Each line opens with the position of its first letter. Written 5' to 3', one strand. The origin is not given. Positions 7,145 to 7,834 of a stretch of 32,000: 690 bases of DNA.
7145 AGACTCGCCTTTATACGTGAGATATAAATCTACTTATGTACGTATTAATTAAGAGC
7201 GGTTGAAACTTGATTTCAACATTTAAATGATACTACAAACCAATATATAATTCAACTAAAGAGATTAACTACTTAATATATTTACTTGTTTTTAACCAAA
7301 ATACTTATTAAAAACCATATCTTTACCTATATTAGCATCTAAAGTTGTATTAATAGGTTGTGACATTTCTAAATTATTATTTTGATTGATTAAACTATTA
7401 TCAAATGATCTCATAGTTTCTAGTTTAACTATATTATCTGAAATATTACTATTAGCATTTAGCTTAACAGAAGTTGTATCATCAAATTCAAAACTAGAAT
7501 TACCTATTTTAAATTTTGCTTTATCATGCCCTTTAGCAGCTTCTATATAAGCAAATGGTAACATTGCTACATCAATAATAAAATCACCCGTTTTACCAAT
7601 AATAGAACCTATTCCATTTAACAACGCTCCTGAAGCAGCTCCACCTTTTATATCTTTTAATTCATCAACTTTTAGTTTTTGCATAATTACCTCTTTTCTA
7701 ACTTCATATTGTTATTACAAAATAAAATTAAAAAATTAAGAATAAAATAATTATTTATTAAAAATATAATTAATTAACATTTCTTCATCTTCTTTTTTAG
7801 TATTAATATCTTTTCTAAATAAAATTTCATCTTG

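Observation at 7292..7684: Canonical double-glycine-leader peptide gene in a mollicute, with no exporter or immunity gene beside it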

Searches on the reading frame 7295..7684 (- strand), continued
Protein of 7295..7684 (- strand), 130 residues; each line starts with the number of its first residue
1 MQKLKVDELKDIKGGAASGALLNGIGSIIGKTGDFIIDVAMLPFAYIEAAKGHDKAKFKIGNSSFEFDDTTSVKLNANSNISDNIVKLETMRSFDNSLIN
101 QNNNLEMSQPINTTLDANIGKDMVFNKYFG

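Call 72: find_encoding_contigs(protein=P0002, flank=3000, max_places=1)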
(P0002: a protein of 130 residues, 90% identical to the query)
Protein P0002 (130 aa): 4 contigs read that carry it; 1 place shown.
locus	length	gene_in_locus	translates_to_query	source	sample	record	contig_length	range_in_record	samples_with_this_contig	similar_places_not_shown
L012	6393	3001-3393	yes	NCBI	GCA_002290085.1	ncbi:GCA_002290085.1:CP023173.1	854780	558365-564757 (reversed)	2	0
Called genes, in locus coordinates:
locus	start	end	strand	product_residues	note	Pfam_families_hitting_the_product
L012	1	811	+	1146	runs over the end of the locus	PF04232:SpoVS (faint), PF07411:DUF1508 (faint), PF09554:RE_HaeII (faint), PF14355:Abi_C (faint), PF20288:MC2 (faint), PF25524:RSLD_CPSF6 (faint)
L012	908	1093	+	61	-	-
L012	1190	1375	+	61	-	-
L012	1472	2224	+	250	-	-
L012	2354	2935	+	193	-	-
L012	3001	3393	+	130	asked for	-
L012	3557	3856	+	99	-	PF00829:Ribosomal_L21p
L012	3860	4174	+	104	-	PF04327:Peptidase_Prp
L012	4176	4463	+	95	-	PF01016:Ribosomal_L27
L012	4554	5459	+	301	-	PF00226:DnaJ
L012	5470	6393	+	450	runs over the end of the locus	PF01546:Peptidase_M20, PF07687:M20_dimer (faint)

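Call 73: find_encoding_contigs(protein=P0003, flank=3000, max_places=1)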
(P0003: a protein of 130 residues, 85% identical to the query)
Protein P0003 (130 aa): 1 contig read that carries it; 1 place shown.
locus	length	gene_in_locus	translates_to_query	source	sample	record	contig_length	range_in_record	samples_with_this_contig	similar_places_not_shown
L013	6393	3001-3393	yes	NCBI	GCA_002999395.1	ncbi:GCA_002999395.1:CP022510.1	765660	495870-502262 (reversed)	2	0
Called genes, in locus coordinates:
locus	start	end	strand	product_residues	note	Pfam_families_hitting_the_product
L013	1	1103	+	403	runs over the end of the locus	PF27127:YfdP (faint)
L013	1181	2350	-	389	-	PF13276:HTH_21 (weak), PF00665:rve, PF13683:rve_3, PF13333:rve_2 (weak)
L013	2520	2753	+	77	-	-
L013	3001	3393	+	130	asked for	-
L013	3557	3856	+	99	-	PF00829:Ribosomal_L21p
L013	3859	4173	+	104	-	PF04327:Peptidase_Prp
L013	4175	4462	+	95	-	PF01016:Ribosomal_L27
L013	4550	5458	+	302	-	PF00226:DnaJ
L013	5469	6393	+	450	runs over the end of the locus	PF01546:Peptidase_M20, PF07687:M20_dimer (faint)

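Call 83: find_encoding_contigs(protein=P0022, flank=10000, max_places=2)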
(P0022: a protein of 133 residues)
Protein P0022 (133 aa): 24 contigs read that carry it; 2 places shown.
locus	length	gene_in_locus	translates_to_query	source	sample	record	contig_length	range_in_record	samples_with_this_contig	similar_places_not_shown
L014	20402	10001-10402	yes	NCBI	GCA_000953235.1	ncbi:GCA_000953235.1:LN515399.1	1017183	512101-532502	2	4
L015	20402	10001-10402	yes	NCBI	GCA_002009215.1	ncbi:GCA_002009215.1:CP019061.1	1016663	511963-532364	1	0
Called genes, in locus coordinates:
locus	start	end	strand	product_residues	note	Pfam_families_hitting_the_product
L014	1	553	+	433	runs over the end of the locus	-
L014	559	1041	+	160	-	PF00383:dCMP_cyt_deam_1, PF14437:MafB19-deam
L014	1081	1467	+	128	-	-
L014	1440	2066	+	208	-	-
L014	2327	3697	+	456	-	-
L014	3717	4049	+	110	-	PF01648:ACPS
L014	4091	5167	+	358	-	-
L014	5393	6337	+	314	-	PF01553:Acyltransferase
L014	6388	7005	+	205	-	-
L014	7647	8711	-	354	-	-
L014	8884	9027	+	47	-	PF00471:Ribosomal_L33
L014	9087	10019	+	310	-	PF00590:TP_methylase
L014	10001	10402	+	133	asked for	-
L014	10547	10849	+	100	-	PF00829:Ribosomal_L21p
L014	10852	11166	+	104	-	PF04327:Peptidase_Prp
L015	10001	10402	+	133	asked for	-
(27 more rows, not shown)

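Call 84: find_encoding_contigs(protein=P0027, flank=10000, max_places=2)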
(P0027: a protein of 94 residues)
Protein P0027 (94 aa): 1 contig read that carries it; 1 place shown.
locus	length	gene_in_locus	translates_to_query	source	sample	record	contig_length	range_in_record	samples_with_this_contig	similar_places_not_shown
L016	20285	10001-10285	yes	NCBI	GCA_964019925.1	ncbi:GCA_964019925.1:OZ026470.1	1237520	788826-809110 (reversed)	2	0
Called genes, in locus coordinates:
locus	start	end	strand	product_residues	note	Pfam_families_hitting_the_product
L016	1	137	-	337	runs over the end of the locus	PF00579:tRNA-synt_1b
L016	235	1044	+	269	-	PF20143:NAD_kinase_C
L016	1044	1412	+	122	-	-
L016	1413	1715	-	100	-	PF00581:Rhodanese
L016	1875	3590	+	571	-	PF22505:RNase_J_b_CASP, PF17770:RNase_J_C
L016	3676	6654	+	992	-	PF12846:AAA_10 (faint), PF17854:FtsK_alpha, PF01580:FtsK_SpoIIIE, PF09397:FtsK_gamma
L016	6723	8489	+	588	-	PF01541:GIY-YIG, PF27096:UvrC_M, PF02151:UVR (faint), PF22920:UvrC_RNaseH, PF08459:UvrC_RNaseH_dom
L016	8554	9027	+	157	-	PF03449:GreA_GreB_N, PF01272:GreA_GreB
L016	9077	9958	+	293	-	PF00590:TP_methylase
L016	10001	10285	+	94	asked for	-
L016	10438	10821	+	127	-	PF00829:Ribosomal_L21p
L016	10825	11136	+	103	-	PF04327:Peptidase_Prp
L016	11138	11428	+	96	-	PF01016:Ribosomal_L27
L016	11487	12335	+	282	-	PF00226:DnaJ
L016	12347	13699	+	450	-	PF01546:Peptidase_M20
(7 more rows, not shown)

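Call 85: list_cluster_members(proteins=[P0022, P0027, P0020, P0021, P0026, P0025])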
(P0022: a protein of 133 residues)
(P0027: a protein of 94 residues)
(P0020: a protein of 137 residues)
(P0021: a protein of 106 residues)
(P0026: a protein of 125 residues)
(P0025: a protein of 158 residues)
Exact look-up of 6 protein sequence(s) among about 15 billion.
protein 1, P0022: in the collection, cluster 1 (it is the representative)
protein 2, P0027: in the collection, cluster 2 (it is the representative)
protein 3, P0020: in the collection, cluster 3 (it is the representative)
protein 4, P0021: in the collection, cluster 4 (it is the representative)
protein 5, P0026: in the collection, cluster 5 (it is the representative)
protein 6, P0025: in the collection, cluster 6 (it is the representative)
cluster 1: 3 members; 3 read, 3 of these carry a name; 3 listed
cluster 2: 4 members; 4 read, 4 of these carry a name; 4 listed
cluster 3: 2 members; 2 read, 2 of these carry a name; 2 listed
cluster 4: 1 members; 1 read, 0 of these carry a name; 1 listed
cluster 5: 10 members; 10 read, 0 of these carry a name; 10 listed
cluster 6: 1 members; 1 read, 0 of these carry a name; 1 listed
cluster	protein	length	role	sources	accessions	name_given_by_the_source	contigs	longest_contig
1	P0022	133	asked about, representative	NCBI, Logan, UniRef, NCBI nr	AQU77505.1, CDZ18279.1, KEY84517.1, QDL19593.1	hypothetical protein FOY66_02210 [Mycoplasma capricolum subsp. capripneumoniae] | hypothetical protein n=1 Tax=Mycoplasma capricolum TaxID=2095 RepID=UPI0004D7B870 | hypothetical protein [Mycoplasma capricolum]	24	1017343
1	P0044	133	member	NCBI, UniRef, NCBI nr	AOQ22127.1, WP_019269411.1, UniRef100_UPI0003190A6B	hypothetical protein [Mycoplasma capricolum] | hypothetical protein n=1 Tax=Mycoplasma capricolum TaxID=2095 RepID=UPI0003190A6B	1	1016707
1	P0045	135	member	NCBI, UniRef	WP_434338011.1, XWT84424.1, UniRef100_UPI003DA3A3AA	hypothetical protein [Mycoplasma capricolum] | hypothetical protein n=1 Tax=Mycoplasma capricolum TaxID=2095 RepID=UPI003DA3A3AA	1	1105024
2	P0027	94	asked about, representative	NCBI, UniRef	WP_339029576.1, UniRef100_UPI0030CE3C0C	hypothetical protein [Spiroplasma endosymbiont of Cantharis nigra] | hypothetical protein n=1 Tax=Spiroplasma endosymbiont of Cantharis nigra TaxID=3066278 ...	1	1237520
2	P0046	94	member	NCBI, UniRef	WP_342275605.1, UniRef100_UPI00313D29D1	hypothetical protein [Spiroplasma endosymbiont of Cantharis lateralis] | hypothetical protein n=1 Tax=Spiroplasma endosymbiont of Cantharis lateralis ...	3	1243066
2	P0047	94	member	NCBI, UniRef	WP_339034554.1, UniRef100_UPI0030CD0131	hypothetical protein [Spiroplasma endosymbiont of Cantharis rufa] | hypothetical protein n=1 Tax=Spiroplasma endosymbiont of Cantharis rufa TaxID=3066279 ...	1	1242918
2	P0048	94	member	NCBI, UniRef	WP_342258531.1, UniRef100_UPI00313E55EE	hypothetical protein [Spiroplasma endosymbiont of Dioctria linearis] | hypothetical protein n=1 Tax=Spiroplasma endosymbiont of Dioctria linearis TaxID=3066290 ...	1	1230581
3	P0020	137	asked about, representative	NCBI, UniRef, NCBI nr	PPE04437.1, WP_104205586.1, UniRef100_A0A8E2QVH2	hypothetical protein EELLY_v1c01120 [Entomoplasma ellychniae] | Uncharacterized protein n=1 Tax=Entomoplasma ellychniae TaxID=2114 RepID=A0A8E2QVH2_9MOLU | hypothetical protein [Entomoplasma ellychniae]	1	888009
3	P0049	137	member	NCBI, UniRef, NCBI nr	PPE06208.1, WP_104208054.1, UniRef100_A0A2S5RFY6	hypothetical protein [Mesoplasma corruscae] | Uncharacterized protein n=1 Tax=Mesoplasma corruscae TaxID=216874 RepID=A0A2S5RFY6_9MOLU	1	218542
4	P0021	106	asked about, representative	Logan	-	-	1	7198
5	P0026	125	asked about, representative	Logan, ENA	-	-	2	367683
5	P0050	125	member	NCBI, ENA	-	-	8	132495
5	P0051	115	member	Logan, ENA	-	-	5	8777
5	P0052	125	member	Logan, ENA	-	-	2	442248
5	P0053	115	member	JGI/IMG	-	-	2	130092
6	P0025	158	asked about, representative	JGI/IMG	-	-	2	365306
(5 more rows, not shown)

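Call 99: find_encoding_contigs(protein=P0020, flank=5000, max_places=1)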
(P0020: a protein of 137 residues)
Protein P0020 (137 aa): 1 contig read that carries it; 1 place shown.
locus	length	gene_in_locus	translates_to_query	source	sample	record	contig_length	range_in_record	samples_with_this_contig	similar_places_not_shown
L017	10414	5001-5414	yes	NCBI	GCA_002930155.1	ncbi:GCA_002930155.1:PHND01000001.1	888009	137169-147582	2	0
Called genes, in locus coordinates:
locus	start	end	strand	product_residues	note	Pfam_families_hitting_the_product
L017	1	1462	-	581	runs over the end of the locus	PF02653:BPD_transp_2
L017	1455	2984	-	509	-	PF00005:ABC_tran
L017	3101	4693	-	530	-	-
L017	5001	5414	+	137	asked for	-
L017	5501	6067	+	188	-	PF00300:His_Phos_1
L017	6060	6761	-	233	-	PF23023:Anti-Pycsar_Apyc1 (weak), PF00753:Lactamase_B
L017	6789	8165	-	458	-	PF00324:AA_permease, PF13520:AA_permease_2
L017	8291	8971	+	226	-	-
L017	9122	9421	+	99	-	PF00829:Ribosomal_L21p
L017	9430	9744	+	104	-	PF04327:Peptidase_Prp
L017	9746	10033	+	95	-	PF01016:Ribosomal_L27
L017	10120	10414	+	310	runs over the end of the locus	PF00226:DnaJ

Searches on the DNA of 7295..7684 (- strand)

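Call 91: search_rna_families(sources=[L014, L016, L001, L004, L008], threshold=gathering)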
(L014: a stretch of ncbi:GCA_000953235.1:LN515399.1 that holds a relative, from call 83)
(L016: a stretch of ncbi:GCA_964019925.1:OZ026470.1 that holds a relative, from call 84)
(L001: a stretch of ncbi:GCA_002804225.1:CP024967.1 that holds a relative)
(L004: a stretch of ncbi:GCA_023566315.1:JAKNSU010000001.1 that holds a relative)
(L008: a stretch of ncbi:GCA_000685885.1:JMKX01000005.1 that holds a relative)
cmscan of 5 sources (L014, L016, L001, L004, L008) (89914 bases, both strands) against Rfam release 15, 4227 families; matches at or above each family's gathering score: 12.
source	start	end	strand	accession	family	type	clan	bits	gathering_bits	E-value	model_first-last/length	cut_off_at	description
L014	7132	7204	+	RF00005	tRNA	Gene; tRNA;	CL00001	76.6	29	6.7e-15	1-71/71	no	tRNA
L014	7384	7456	+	RF00005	tRNA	Gene; tRNA;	CL00001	73.7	29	4.1e-14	1-71/71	no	tRNA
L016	16565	16660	+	RF00059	TPP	Cis-reg; riboswitch;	-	68.3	54.3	3.6e-11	1-105/105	no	TPP riboswitch aptamer (THI element)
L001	19535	19640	+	RF00059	TPP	Cis-reg; riboswitch;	-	65.8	54.3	1.6e-10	1-105/105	no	TPP riboswitch aptamer (THI element)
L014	7305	7376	+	RF00005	tRNA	Gene; tRNA;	CL00001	62.4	29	5.4e-11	1-71/71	no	tRNA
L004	17095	17200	+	RF00059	TPP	Cis-reg; riboswitch;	-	61.4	54.3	1.8e-09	1-105/105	no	TPP riboswitch aptamer (THI element)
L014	7468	7553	+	RF00005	tRNA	Gene; tRNA;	CL00001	61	29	1.3e-10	1-71/71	no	tRNA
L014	7214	7294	+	RF00005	tRNA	Gene; tRNA;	CL00001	58.1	29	8.1e-10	1-71/71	no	tRNA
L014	10467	10540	+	RF00559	L21_leader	Cis-reg; leader;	-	44.6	36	9.6e-06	1-77/77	no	Ribosomal protein L21 leader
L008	4471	4555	+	RF00559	L21_leader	Cis-reg; leader;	-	44.1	36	1.3e-05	1-77/77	no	Ribosomal protein L21 leader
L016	10350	10429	+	RF00559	L21_leader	Cis-reg; leader;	-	41.6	36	6.3e-05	1-77/77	no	Ribosomal protein L21 leader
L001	10554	10665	+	RF00559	L21_leader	Cis-reg; leader;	-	38.2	36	0.00052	1-77/77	no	Ribosomal protein L21 leader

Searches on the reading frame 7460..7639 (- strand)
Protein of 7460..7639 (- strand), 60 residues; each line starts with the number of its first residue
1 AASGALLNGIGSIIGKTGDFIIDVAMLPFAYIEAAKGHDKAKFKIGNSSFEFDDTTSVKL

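Call 67: search_protein_families(library=ncbifam, proteins=[window:7460-7639:-], max_evalue=10)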
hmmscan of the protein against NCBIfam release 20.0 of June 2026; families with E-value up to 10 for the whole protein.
seq(60 aa): 1 family
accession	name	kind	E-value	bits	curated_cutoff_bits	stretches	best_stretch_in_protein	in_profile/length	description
TIGR03637.1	cas1_YPEST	exception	0.048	13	150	1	11-45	249-283/307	type I-F CRISPR-associated endonuclease Cas1f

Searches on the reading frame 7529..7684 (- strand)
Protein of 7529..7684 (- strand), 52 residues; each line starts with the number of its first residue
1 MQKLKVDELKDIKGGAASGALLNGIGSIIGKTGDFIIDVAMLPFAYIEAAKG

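Call 50: search_protein_families(library=ncbifam, proteins=[window:7529-7684:-], max_evalue=10)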
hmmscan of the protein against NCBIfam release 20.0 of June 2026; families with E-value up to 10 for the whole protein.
seq(52 aa): 0 families

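Call 51: search_protein_families(library=pfam, proteins=[window:7529-7684:-], max_evalue=10)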
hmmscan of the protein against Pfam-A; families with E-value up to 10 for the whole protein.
seq(52 aa): 0 families
